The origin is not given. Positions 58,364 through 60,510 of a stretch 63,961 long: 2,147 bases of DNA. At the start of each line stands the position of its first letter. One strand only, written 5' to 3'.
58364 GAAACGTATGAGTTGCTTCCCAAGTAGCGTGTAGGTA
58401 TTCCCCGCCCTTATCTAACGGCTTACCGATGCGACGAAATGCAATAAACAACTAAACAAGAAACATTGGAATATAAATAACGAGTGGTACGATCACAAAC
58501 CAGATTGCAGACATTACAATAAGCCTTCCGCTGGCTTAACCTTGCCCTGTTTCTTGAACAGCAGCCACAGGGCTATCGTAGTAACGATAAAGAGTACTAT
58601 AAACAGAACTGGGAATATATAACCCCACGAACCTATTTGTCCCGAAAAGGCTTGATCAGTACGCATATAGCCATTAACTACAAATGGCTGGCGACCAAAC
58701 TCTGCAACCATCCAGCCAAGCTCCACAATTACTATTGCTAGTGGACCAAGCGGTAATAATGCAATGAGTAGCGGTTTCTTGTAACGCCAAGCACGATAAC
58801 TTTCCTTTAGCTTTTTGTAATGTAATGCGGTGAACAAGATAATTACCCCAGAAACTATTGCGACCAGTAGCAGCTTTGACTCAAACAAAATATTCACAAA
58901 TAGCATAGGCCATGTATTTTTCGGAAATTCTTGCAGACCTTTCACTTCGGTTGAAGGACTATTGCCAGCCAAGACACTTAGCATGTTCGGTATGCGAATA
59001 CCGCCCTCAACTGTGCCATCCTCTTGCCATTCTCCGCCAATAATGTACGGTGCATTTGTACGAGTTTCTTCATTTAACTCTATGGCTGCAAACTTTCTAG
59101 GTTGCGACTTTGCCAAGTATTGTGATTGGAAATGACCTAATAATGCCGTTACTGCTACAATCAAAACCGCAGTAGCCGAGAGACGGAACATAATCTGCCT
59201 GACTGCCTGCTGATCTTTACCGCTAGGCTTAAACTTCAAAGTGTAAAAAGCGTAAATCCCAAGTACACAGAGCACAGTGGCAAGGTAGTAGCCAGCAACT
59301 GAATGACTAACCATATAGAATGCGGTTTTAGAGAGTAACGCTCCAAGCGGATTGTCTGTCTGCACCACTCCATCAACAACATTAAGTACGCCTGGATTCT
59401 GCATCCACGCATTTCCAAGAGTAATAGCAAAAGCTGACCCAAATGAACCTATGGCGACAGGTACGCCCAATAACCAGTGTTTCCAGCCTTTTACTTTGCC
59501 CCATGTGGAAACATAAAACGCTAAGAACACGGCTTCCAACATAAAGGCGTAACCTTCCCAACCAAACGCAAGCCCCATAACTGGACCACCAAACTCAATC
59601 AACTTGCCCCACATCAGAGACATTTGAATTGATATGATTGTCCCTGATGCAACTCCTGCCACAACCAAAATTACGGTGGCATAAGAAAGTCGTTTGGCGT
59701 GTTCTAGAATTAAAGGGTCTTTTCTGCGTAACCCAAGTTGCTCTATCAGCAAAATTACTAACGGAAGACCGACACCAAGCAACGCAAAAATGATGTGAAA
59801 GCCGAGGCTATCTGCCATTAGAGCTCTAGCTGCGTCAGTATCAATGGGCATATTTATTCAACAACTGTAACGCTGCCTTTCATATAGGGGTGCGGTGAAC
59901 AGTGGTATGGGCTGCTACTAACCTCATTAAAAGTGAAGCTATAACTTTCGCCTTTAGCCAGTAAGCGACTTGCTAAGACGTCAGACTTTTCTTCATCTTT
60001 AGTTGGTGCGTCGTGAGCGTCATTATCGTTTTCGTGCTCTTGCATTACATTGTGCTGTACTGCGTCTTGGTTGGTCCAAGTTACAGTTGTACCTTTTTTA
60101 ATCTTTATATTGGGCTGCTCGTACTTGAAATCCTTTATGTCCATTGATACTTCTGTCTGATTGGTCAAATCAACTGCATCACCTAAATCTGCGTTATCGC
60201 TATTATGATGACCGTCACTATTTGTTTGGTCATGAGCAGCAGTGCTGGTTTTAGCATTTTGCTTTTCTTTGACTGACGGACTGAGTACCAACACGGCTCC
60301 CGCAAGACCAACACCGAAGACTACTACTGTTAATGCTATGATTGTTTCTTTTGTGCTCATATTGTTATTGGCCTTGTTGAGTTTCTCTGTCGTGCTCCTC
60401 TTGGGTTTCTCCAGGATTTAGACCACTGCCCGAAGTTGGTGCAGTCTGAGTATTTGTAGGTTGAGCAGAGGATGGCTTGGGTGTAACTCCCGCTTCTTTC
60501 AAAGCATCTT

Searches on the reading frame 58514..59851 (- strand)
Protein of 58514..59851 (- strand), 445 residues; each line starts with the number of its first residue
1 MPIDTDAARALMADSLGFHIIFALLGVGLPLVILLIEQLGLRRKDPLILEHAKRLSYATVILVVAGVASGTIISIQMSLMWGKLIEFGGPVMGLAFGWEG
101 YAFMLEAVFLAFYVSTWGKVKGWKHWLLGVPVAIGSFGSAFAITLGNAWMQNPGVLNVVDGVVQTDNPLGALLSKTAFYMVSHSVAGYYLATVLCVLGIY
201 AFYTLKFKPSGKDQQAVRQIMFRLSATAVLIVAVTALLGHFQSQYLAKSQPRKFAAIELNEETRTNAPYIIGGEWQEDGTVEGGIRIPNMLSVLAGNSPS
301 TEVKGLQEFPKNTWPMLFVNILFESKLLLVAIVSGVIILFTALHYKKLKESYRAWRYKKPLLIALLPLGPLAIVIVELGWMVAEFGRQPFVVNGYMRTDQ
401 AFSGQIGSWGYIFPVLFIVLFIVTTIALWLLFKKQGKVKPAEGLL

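Call 41: search_protein_families(library=pfam, proteins=[window:58514-59851:-], max_evalue=0.001)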
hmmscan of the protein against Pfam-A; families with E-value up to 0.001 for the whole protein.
window:58514-59851:- (445 aa): 1 family
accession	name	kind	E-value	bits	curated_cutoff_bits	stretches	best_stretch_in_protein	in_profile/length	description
PF01654.22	Cyt_bd_oxida_I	-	5.7e-94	315.5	26.2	1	8-434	2-412/418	Cytochrome bd terminal oxidase subunit I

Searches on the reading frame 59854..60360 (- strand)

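Call 41: search_protein_families(library=pfam, proteins=[window:59854-60360:-], max_evalue=0.001)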
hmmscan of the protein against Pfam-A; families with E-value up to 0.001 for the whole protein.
window:59854-60360:- (168 aa): 1 family
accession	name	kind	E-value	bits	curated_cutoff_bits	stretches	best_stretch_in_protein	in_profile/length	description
PF00127.26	Copper-bind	-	1.7e-18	67.3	21.2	1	69-166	3-98/99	Copper binding proteins, plastocyanin/azurin family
